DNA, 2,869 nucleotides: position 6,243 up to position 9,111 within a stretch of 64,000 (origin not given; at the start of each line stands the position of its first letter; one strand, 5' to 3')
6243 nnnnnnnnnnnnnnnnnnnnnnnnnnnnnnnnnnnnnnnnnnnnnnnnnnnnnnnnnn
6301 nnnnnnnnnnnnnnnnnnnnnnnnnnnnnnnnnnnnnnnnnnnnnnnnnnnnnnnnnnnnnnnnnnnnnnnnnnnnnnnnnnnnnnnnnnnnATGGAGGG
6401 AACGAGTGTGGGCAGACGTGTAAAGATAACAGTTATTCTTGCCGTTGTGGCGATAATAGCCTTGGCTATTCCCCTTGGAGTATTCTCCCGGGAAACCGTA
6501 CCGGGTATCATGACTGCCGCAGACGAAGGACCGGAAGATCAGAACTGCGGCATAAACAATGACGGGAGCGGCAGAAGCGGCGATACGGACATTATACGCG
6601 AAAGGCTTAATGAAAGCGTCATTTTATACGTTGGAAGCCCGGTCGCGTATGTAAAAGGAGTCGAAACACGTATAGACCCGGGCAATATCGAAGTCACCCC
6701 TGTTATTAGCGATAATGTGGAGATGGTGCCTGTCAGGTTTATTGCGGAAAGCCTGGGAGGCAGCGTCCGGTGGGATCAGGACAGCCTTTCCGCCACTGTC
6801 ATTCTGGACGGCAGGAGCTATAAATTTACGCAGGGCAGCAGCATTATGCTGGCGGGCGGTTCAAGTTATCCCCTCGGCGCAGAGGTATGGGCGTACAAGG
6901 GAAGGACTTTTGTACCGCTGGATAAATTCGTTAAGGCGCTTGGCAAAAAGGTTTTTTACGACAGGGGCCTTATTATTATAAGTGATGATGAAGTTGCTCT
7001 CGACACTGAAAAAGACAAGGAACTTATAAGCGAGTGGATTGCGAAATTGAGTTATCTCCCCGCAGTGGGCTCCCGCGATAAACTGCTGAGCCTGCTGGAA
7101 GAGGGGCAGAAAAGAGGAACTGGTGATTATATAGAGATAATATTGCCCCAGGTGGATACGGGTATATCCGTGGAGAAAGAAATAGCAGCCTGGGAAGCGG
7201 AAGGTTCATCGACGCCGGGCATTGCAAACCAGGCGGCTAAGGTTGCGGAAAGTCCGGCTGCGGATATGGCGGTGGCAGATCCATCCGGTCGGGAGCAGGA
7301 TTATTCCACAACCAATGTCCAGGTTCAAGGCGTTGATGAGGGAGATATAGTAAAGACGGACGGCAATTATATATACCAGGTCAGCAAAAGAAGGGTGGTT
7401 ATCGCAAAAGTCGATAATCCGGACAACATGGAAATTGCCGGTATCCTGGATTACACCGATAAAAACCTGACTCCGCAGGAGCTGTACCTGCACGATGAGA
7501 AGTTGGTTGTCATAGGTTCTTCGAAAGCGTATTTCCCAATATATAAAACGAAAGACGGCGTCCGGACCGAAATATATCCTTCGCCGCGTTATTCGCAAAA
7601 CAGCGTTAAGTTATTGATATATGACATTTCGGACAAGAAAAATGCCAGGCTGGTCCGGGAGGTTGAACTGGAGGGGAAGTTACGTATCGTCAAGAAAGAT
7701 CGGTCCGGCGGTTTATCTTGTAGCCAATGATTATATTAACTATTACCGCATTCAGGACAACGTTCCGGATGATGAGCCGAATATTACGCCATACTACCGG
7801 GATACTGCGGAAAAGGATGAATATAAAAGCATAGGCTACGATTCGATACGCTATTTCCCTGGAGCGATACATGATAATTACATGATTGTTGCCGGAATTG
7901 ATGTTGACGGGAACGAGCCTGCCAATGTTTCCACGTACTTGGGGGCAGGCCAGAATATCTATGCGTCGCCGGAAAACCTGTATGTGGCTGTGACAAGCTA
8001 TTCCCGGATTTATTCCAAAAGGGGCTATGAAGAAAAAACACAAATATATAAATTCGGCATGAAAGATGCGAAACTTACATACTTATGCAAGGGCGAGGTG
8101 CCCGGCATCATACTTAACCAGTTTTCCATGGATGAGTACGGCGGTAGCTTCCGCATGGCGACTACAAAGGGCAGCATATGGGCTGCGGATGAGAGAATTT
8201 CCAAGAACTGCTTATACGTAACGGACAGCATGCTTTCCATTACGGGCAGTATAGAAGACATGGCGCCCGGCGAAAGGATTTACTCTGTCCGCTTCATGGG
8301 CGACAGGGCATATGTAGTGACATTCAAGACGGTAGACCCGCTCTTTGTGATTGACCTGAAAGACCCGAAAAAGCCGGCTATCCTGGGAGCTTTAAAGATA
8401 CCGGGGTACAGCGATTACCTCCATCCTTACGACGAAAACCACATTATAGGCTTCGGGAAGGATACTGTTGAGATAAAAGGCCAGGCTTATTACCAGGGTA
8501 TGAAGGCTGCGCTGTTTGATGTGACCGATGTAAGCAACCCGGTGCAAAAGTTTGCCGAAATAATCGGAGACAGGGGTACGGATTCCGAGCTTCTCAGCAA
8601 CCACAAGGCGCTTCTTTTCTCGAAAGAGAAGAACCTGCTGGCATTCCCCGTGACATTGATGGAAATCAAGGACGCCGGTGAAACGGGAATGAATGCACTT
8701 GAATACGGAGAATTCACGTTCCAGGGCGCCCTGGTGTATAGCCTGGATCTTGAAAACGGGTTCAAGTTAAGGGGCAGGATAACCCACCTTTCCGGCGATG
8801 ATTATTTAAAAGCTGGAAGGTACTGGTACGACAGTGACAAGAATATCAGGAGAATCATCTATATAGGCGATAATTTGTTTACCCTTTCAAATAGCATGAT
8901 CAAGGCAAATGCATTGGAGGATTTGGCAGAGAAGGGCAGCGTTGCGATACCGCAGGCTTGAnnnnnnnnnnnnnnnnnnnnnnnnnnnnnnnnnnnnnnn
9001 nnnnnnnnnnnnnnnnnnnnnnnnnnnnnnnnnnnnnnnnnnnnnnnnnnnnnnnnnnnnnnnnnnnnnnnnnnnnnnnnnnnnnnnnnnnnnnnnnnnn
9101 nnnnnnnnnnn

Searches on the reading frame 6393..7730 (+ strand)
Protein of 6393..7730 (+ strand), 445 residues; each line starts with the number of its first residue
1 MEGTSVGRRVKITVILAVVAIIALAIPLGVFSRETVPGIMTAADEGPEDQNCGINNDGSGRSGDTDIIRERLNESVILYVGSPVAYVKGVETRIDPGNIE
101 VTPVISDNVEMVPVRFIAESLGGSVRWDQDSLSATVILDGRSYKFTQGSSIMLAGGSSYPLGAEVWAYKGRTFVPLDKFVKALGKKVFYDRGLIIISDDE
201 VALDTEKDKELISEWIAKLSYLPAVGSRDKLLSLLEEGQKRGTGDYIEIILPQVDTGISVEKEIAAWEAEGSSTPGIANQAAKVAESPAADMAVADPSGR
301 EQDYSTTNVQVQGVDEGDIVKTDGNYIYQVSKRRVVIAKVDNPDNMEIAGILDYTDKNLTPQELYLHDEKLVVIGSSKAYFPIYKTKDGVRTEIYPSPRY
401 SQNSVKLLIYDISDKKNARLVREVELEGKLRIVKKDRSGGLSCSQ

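Call 6: search_protein_families(library=pfam, proteins=[window:6393-7730:+], max_evalue=1)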
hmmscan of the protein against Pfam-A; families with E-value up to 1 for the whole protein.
window:6393-7730:+ (445 aa): 2 families
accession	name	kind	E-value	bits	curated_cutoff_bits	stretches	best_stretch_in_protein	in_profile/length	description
PF09826.15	Beta_propel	-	1.7e-30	106.8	22.4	1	304-430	1-115/495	Beta propeller domain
PF07833.16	Cu_amine_oxidN1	-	2.4e-21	76.2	24.2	1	98-191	8-101/108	Copper amine oxidase N-terminal domain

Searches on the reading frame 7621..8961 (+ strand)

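Call 6: search_protein_families(library=pfam, proteins=[window:7621-8961:+], max_evalue=1)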
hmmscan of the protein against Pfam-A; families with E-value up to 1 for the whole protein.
window:7621-8961:+ (446 aa): 1 family
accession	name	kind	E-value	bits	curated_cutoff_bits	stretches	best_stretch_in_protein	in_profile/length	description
PF09826.15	Beta_propel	-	5.5e-139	464.7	22.4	1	6-435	100-495/495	Beta propeller domain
